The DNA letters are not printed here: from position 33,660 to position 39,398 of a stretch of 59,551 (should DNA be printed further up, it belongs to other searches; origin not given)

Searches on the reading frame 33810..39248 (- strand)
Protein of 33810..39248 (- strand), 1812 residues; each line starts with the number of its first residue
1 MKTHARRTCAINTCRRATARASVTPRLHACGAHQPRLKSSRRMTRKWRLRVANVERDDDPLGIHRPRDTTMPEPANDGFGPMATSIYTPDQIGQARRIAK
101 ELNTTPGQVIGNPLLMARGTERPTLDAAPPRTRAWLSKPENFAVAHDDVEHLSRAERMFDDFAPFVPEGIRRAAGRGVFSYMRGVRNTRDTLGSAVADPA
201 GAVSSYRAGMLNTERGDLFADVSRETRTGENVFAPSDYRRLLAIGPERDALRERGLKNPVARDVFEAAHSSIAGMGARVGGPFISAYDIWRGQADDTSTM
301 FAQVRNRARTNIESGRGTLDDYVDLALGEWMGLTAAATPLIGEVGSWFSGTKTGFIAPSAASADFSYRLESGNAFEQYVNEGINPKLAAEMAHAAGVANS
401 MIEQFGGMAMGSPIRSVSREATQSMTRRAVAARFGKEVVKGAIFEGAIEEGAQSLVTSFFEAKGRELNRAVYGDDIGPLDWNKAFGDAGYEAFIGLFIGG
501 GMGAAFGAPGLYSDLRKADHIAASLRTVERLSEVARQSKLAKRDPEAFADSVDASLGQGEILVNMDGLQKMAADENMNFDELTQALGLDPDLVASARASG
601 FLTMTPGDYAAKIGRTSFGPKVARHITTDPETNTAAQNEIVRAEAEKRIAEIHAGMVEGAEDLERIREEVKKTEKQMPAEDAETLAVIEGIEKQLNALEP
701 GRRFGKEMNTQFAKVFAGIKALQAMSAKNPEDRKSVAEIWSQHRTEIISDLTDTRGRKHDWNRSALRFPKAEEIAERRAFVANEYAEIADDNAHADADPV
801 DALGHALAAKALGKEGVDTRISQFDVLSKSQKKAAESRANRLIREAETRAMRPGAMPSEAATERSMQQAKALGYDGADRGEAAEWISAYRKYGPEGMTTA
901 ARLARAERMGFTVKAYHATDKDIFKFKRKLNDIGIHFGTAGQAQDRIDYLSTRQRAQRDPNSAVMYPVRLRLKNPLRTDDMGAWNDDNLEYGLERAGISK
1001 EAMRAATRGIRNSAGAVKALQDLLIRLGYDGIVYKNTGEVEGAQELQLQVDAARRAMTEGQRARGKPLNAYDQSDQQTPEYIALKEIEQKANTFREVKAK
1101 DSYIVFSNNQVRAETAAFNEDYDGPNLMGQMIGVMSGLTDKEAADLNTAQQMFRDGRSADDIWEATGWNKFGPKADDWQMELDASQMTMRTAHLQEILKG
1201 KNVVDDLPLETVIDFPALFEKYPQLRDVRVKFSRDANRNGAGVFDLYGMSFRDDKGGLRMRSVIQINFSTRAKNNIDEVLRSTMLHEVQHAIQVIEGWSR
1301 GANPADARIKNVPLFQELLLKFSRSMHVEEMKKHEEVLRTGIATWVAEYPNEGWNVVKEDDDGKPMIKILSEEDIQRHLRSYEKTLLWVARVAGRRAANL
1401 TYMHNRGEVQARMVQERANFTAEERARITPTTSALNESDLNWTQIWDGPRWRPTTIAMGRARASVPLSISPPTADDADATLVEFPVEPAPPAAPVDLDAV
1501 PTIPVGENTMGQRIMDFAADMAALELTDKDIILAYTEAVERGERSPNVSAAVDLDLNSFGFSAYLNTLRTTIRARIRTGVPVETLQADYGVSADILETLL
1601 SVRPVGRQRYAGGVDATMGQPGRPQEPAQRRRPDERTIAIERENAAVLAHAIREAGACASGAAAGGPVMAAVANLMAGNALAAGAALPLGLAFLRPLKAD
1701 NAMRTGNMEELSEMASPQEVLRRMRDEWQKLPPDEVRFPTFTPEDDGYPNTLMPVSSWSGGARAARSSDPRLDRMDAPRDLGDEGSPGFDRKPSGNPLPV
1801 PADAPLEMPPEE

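Call 17: search_protein_families(library=phrogs, proteins=[window:33810-39248:-], max_evalue=0.001)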
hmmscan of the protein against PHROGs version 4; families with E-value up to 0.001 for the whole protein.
window:33810-39248:- (1812 aa): 1 family
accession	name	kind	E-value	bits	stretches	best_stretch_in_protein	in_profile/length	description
phrog_13543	-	unknown function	3.5e-07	29.1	1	1144-1302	1190-1312/1879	-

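Call 18: search_protein_families(library=pfam, proteins=[window:33810-39248:-], max_evalue=0.001)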
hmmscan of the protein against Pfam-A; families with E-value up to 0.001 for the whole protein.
window:33810-39248:- (1812 aa): 3 families
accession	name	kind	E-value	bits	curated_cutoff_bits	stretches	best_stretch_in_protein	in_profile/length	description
PF18834.6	LPD22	-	4.6e-11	43.3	28.6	1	87-161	12-89/97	Large polyvalent protein associated domain 22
PF18838.6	LPD23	-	1.7e-07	31.4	27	1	1139-1189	9-57/58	Large polyvalent protein associated domain 23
PF18760.7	ART-PolyVal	-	0.00023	22.4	31.2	0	912-1112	6-131/140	ADP-Ribosyltransferase in polyvalent proteins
